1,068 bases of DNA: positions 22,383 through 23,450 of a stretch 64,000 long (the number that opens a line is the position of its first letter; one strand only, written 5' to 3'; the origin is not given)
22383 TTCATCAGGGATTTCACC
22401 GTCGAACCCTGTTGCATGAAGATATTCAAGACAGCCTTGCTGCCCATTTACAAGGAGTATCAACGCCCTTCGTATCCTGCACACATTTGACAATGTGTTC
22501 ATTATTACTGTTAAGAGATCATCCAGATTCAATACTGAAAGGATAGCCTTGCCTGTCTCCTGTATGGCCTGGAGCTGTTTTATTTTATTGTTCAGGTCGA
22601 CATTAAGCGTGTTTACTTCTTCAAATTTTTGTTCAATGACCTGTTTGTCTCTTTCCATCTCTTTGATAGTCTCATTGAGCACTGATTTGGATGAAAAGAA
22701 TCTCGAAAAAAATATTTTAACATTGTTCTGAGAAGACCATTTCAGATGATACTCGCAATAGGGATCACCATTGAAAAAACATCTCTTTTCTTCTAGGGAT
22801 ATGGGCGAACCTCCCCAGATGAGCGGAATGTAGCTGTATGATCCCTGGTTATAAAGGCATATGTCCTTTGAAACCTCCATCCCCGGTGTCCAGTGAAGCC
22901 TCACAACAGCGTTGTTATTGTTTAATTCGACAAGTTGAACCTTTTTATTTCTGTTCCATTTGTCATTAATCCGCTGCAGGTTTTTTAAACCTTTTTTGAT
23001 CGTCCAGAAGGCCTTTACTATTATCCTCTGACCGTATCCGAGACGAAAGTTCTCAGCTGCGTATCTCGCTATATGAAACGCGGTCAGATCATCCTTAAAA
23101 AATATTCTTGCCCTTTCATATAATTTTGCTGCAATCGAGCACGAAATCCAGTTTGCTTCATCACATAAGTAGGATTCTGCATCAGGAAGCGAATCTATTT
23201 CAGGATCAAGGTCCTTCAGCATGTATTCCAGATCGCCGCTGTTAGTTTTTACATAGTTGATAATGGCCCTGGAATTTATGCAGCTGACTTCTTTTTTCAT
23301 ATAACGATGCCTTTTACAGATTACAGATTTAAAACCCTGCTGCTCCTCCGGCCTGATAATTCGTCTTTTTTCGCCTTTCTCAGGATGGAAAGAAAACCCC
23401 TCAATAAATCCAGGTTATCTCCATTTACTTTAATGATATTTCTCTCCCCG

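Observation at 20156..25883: Candidate regulated lipid or lipo-amino-acid modification operon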

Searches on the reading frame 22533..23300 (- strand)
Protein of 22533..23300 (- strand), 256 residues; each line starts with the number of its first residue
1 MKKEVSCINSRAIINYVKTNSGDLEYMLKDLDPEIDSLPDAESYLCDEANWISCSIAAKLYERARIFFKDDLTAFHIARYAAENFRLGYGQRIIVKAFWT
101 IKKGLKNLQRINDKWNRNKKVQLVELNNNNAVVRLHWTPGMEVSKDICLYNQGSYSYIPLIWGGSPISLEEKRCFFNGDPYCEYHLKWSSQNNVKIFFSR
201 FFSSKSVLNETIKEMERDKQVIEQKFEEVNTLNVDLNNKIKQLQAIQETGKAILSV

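Call 27: search_solved_structures(query=window:22533-23300:-, max_evalue=10, show_alignments=2)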
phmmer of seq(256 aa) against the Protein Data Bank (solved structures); distinct sequences matched with E-value up to 10: 0.

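Call 31: find_homologous_proteins(query=window:22602-23300:-, max_evalue=0.001)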
Query seq(233 aa) (233 aa): 50 proteins with E <= 0.001 among 151 candidates.
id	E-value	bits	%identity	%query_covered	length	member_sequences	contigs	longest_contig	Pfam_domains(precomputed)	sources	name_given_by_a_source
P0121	1.2e-99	350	65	100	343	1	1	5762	-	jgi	-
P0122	5.6e-96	338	61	100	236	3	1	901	-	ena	-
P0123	3.7e-91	322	59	98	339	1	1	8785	PF08447.19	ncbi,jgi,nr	ncbi:MAG: PAS domain-containing protein [Deltaproteobacteria bacterium]|nr:PAS domain-containing pro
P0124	9.0e-91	321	59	100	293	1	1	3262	-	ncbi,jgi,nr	ncbi:MAG: hypothetical protein JRJ85_24805 [Deltaproteobacteria bacterium]|nr:hypothetical protein [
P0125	2.1e-90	320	60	100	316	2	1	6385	-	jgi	jgi:hypothetical protein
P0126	5.1e-90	319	58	100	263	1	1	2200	-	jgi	-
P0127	8.4e-90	318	58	99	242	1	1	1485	-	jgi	-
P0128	1.8e-88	314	58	100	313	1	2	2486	-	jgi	-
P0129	2.9e-88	313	59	100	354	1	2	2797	-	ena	-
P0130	4.6e-88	312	57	100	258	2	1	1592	-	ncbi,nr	ncbi:MAG: hypothetical protein U9Q97_09990, partial [Acidobacteriota bacterium]|nr:hypothetical prot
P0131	5.4e-88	312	59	100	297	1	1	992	-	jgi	-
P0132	1.0e-87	311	56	98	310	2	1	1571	PF13188.14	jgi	-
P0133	2.9e-87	310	56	100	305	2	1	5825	-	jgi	-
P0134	3.8e-86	306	59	96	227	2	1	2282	-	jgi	jgi:hypothetical protein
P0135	4.5e-86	306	60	96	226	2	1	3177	-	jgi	jgi:predicted hydrocarbon binding protein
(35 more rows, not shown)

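Call 36: predict_structure(alignment_id=A2)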
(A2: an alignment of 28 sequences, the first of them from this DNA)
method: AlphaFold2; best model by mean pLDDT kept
length: 233 residues; sequences in the alignment: 28
mean_pLDDT: 80.8   pTM: 0.78
mean pLDDT of the five models: 80.8, 80.2, 78.1, 76.4, 76.1
residues with pLDDT >= 90: 115; 70-90: 56; 50-70: 40; < 50: 22
segments of 3 or more residues with pLDDT < 50: 88-98, 201-207
pLDDT, mean of each block of 10 residues (from residue 1): 88 92 92 93 90 95 96 94 63 48 76 85 91 92 91 86 83 93 92 58 48 55 63 59
secondary structure, 60 per line:
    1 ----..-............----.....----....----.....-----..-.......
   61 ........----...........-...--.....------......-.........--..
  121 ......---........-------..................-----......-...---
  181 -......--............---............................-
elements in order: H8-19 H24-28 H33-36 H41-45 H54-68 H73-83 H90-94 H101-106 H108-115 E119-126 E130-137 H145-162 E168-173 E182-187 H190-201 H205-232

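Call 38: fold_search(model_id=the predicted structure, library=pdb)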
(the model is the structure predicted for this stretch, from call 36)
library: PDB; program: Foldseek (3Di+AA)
matches with E <= 10: 733; with E <= 0.001: 30
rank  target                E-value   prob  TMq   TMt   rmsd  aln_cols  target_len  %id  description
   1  3tfd_B                1.6e-06  1.00  0.56  0.70   4.1       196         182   10  Crystal structure of an H-NOX protein from Nostoc sp. PCC 7120, L66W mutant (released 2011-11-09)
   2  2o09_A                2.4e-06  1.00  0.61  0.76   3.6       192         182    8  Crystal structure of the H-NOX domain from Nostoc sp. PCC 7120 (released 2007-01-30)
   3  3tf8_B                3.0e-06  1.00  0.56  0.68   4.2       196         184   10  Crystal structure of an H-NOX protein from Nostoc sp. PCC 7120 (released 2011-11-09)
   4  3tfg_B                4.0e-06  1.00  0.58  0.72   4.0       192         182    8  Crystal structure of an H-NOX protein from Nostoc sp. PCC 7120, L66W/L67W double mutant (released 2011-11-09)
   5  4u99_A                4.8e-06  1.00  0.58  0.71   3.7       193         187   12  Crystal structure of an H-NOX protein from S. oneidensis in the Fe(II) ligation state, Q154A/Q155A/K156A mutant (released 2014-10-01)
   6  3tf8_A                5.8e-06  1.00  0.58  0.71   4.0       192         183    8  Crystal structure of an H-NOX protein from Nostoc sp. PCC 7120 (released 2011-11-09)
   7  4iae_A                6.1e-06  1.00  0.56  0.70   4.4       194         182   10  Crystal structure of BAY 60-2770 bound to nostoc H-NOX domain (released 2013-11-20)
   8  3tfd_A                6.1e-06  1.00  0.56  0.69   4.1       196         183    9  Crystal structure of an H-NOX protein from Nostoc sp. PCC 7120, L66W mutant (released 2011-11-09)
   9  4u99_B                1.4e-05  1.00  0.59  0.72   3.7       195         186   12  Crystal structure of an H-NOX protein from S. oneidensis in the Fe(II) ligation state, Q154A/Q155A/K156A mutant (released 2014-10-01)
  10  3tff_A                1.6e-05  1.00  0.56  0.69   4.2       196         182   10  Crystal structure of an H-NOX protein from Nostoc sp. PCC 7120, L67W mutant (released 2011-11-09)
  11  3tfg_A                1.6e-05  1.00  0.55  0.67   4.3       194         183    9  Crystal structure of an H-NOX protein from Nostoc sp. PCC 7120, L66W/L67W double mutant (released 2011-11-09)
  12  6dxi                  2.4e-05  1.00  0.58  0.69   4.0       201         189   10  Crystal structure of H-NOX protein from Nostoc sp V52W/L67W double-mutant. (released 2018-07-11)
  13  6mx5                  2.9e-05  1.00  0.60  0.72   3.4       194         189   11  Crystal structure of H-NOX protein from Nostoc sp. (released 2018-11-07)
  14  6bde                  3.4e-05  1.00  0.54  0.65   4.6       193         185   10  Crystal structure of Fe(II) unliganded H-NOX protein mutant A71G from K. algicida (released 2018-05-30)
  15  8hbe_B                4.9e-05  1.00  0.53  0.24   4.7       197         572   13  Structure of human soluble guanylate cyclase in the inactive state at 3.1 angstrom (released 2023-04-19)
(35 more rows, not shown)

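Call 98: search_protein_representatives(alignment_id=A2)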
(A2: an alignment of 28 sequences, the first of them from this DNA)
Query: 28 sequences, 279 profile positions. Proteins with E-value up to 0.001 (for the whole library): 1097; up to 1e-10: 467; up to 1e-30: 84. The best 150 are listed.
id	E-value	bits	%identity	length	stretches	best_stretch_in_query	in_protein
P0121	2.5e-134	463.4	-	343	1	1-279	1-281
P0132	3.0e-129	446.8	-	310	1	1-257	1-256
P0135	8.8e-125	432.1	-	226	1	1-225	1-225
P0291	5.9e-123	426.2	-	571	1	1-250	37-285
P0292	1.2e-120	418.5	-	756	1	1-250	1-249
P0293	3.3e-119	413.8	-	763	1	1-254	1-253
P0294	7.8e-119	412.6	-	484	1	1-254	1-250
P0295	1.9e-117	408.1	-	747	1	1-252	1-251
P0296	2.6e-114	397.8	-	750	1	1-256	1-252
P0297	3.5e-98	344.9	-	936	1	1-266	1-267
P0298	3.4e-94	331.8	-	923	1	1-277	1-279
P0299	1.0e-91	323.7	-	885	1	1-269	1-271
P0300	1.0e-91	323.7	-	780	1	1-252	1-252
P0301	7.4e-91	320.8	-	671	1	1-265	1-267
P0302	5.8e-90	317.9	-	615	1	1-273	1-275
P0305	9.3e-88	310.7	-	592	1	1-257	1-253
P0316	1.3e-79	283.9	-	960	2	1-243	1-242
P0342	4.7e-43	164.0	-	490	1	1-248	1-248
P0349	6.0e-40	153.8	-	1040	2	2-198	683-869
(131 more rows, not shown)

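Call 99: search_protein_families(library=pfam, proteins=[P0292, P0293, P0297, P0298, P0300, P0301, P0305, P0316, P0349, P0342], max_evalue=0.00001)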
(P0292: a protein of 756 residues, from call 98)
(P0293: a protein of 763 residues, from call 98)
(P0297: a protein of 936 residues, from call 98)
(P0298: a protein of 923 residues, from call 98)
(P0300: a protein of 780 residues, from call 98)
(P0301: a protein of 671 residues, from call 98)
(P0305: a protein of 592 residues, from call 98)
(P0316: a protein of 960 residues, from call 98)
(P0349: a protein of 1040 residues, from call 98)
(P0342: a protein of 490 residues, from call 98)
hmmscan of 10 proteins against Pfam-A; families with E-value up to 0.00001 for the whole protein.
P0292 (756 aa): 6 families
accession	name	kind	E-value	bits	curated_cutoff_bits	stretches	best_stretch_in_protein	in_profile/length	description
PF02518.31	HATPase_c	-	2.6e-21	76.6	26.4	1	490-612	2-109/111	Histidine kinase-, DNA gyrase B-, and HSP90-like ATPase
PF00072.30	Response_reg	-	5.2e-16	59.2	30.2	1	636-751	1-110/111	Response regulator receiver domain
PF13426.13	PAS_9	-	1.2e-11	45.2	27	1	265-367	1-102/103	PAS domain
PF00989.32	PAS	-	3.1e-08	34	22.6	1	256-366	2-113/113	PAS fold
PF13188.13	PAS_8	-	1e-07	32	21.8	1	255-310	1-55/65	PAS domain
PF08447.18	PAS_3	-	1.7e-07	31.9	25.6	1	278-362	2-88/89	PAS fold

P0293 (763 aa): 7 families
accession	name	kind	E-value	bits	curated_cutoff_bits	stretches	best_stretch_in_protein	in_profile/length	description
PF02518.31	HATPase_c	-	7e-22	78.4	26.4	1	504-624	3-110/111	Histidine kinase-, DNA gyrase B-, and HSP90-like ATPase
PF00072.30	Response_reg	-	4.5e-20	72.3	30.2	1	647-756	1-109/111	Response regulator receiver domain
PF00989.32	PAS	-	1.5e-14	54.4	22.6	1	255-373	1-113/113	PAS fold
PF13426.13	PAS_9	-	1.1e-12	48.5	27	1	267-375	3-103/103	PAS domain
PF08448.16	PAS_4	-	2.2e-12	47.6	23.1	1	262-377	2-109/110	PAS fold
PF08447.18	PAS_3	-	5e-10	39.9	25.6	1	278-369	2-88/89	PAS fold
PF00512.31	HisKA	-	7e-06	26.4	26.9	0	393-454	3-63/66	His Kinase A (phospho-acceptor) domain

P0297 (936 aa): 9 families
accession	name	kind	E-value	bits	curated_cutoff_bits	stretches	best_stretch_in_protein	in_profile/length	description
PF02518.31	HATPase_c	-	1.5e-21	77.4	26.4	1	651-772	3-109/111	Histidine kinase-, DNA gyrase B-, and HSP90-like ATPase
PF00072.30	Response_reg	-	7.7e-20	71.6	30.2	1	795-907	1-110/111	Response regulator receiver domain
PF13185.12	GAF_2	-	2e-15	57.6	28.6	1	258-403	2-136/136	GAF domain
PF01590.32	GAF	-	4.7e-14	53.5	22.4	1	259-402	1-133/133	GAF domain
PF00989.32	PAS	-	5.6e-13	49.3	22.6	1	417-523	2-113/113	PAS fold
PF00512.31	HisKA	-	6e-13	49.1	26.9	1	543-605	3-64/66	His Kinase A (phospho-acceptor) domain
PF13426.13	PAS_9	-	1.2e-12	48.5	27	1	427-525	2-103/103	PAS domain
PF13492.12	GAF_3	-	2.4e-10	41.4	27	1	259-404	1-129/129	GAF domain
PF13188.13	PAS_8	-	2.9e-09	36.9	21.8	1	417-464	2-48/65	PAS domain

P0298 (923 aa): 8 families
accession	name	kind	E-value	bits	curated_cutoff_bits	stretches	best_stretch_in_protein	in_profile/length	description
PF02518.31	HATPase_c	-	1.5e-21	77.3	26.4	1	653-773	2-109/111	Histidine kinase-, DNA gyrase B-, and HSP90-like ATPase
PF00072.30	Response_reg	-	1.1e-17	64.6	30.2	1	796-909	1-111/111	Response regulator receiver domain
PF13185.12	GAF_2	-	1.1e-15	58.5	28.6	1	258-403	2-136/136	GAF domain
PF01590.32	GAF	-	1.7e-15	58.1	22.4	1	259-402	1-133/133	GAF domain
PF13492.12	GAF_3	-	5.7e-14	53.1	27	1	259-404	1-129/129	GAF domain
PF00512.31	HisKA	-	5.5e-12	46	26.9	1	546-608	3-64/66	His Kinase A (phospho-acceptor) domain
PF13426.13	PAS_9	-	7.1e-10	39.5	27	1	427-527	2-102/103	PAS domain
PF11849.14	DUF3369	-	8e-06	26.7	27.2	0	247-344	24-124/168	Domain of unknown function (DUF3369)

P0300 (780 aa): 8 families
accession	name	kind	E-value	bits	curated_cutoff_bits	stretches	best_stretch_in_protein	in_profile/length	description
PF00989.32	PAS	-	5.6e-24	84.8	22.6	1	427-538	2-113/113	PAS fold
PF13426.13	PAS_9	-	1.9e-20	73.5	27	2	444-539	9-102/103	PAS domain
PF08447.18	PAS_3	-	3.7e-18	66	25.6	1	452-530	5-84/89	PAS fold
PF02518.31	HATPase_c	-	1e-17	65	26.4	1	676-769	5-110/111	Histidine kinase-, DNA gyrase B-, and HSP90-like ATPase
PF08448.16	PAS_4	-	1.5e-16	61.1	23.1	1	432-542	1-109/110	PAS fold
PF13188.13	PAS_8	-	5.1e-08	33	21.8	0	427-472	2-49/65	PAS domain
PF07730.19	HisKA_3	-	1.6e-07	32.2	24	1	569-629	1-63/68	Histidine kinase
PF13581.12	HATPase_c_2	-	6.7e-06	26.6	27.4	0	681-763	36-124/127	Histidine kinase-like ATPase domain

P0301 (671 aa): 5 families
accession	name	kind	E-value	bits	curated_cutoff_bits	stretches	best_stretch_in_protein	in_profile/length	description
PF02518.31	HATPase_c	-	2.2e-28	99.3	26.4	1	555-661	2-109/111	Histidine kinase-, DNA gyrase B-, and HSP90-like ATPase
PF00512.31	HisKA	-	7e-15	55.3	26.9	1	444-509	2-66/66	His Kinase A (phospho-acceptor) domain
PF13492.12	GAF_3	-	3.5e-12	47.3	27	1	262-402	3-126/129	GAF domain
PF13185.12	GAF_2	-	5e-12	46.6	28.6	1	262-402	5-134/136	GAF domain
PF01590.32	GAF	-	1.3e-09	39.1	22.4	1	263-402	4-132/133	GAF domain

P0305 (592 aa): 4 families
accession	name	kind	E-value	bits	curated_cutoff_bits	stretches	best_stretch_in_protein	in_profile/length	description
PF07568.18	HisKA_2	-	5.5e-29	100.5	22.3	1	392-467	1-76/76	Histidine kinase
PF08447.18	PAS_3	-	2.6e-16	60.1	25.6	1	278-362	1-85/89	PAS fold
PF02518.31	HATPase_c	-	2.4e-11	44.5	26.4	1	495-584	8-108/111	Histidine kinase-, DNA gyrase B-, and HSP90-like ATPase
PF13426.13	PAS_9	-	9.4e-07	29.5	27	1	271-371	5-103/103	PAS domain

P0316 (960 aa): 9 families
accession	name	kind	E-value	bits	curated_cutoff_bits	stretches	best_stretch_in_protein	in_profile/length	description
PF02518.31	HATPase_c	-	2.3e-25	89.6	26.4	1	690-812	1-109/111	Histidine kinase-, DNA gyrase B-, and HSP90-like ATPase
PF00072.30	Response_reg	-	2.1e-17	63.7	30.2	1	838-948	1-110/111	Response regulator receiver domain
PF13492.12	GAF_3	-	1.6e-14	54.8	27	1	303-445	4-129/129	GAF domain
PF01590.32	GAF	-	7.5e-14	52.8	22.4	1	303-443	4-133/133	GAF domain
PF13185.12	GAF_2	-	4.5e-13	50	28.6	1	302-444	5-136/136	GAF domain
PF13426.13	PAS_9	-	2.3e-09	37.9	27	1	468-567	2-103/103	PAS domain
PF08448.16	PAS_4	-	5.7e-09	36.6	23.1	1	463-569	1-109/110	PAS fold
PF00512.31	HisKA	-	4.4e-08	33.5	26.9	1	584-647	2-64/66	His Kinase A (phospho-acceptor) domain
PF00989.32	PAS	-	2.3e-06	28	22.6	1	458-557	2-105/113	PAS fold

P0349 (1040 aa): 4 families
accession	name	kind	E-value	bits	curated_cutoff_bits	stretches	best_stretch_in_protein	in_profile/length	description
PF00664.28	ABC_membrane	-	4.4e-47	161.5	28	1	4-268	8-274/274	ABC transporter transmembrane region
PF00005.33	ABC_tran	-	3.1e-37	128.7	25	1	329-478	1-137/137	ABC transporter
PF02463.25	SMC_N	-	2.7e-06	27.4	40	0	367-522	108-213/220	RecF/RecN/SMC N terminal domain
PF13304.12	AAA_21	-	3.6e-06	27.7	27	0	448-504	236-295/304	AAA domain, putative AbiEii toxin, Type IV TA system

P0342 (490 aa): 2 families
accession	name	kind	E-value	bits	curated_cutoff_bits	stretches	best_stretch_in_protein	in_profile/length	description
PF02518.31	HATPase_c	-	3.2e-23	82.7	26.4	1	365-478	2-109/111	Histidine kinase-, DNA gyrase B-, and HSP90-like ATPase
PF00512.31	HisKA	-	9.7e-13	48.4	26.9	1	258-319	3-63/66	His Kinase A (phospho-acceptor) domain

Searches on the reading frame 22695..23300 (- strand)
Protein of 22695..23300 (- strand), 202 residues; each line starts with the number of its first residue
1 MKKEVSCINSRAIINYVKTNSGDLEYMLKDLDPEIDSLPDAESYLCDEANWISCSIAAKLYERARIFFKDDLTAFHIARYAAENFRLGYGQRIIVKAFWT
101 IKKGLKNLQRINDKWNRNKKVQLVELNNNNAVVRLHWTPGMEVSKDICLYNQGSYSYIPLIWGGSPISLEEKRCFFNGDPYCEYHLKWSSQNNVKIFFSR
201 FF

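Call 46: search_protein_families(library=pfam, proteins=[window:22695-23300:-], max_evalue=10)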
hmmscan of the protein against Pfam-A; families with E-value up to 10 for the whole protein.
seq(202 aa): 1 family
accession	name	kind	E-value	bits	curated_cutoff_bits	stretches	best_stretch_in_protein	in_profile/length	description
PF20594.3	DUF6794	-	0.039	14.4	27.1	1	109-153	10-54/83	Domain of unknown function (DUF6794)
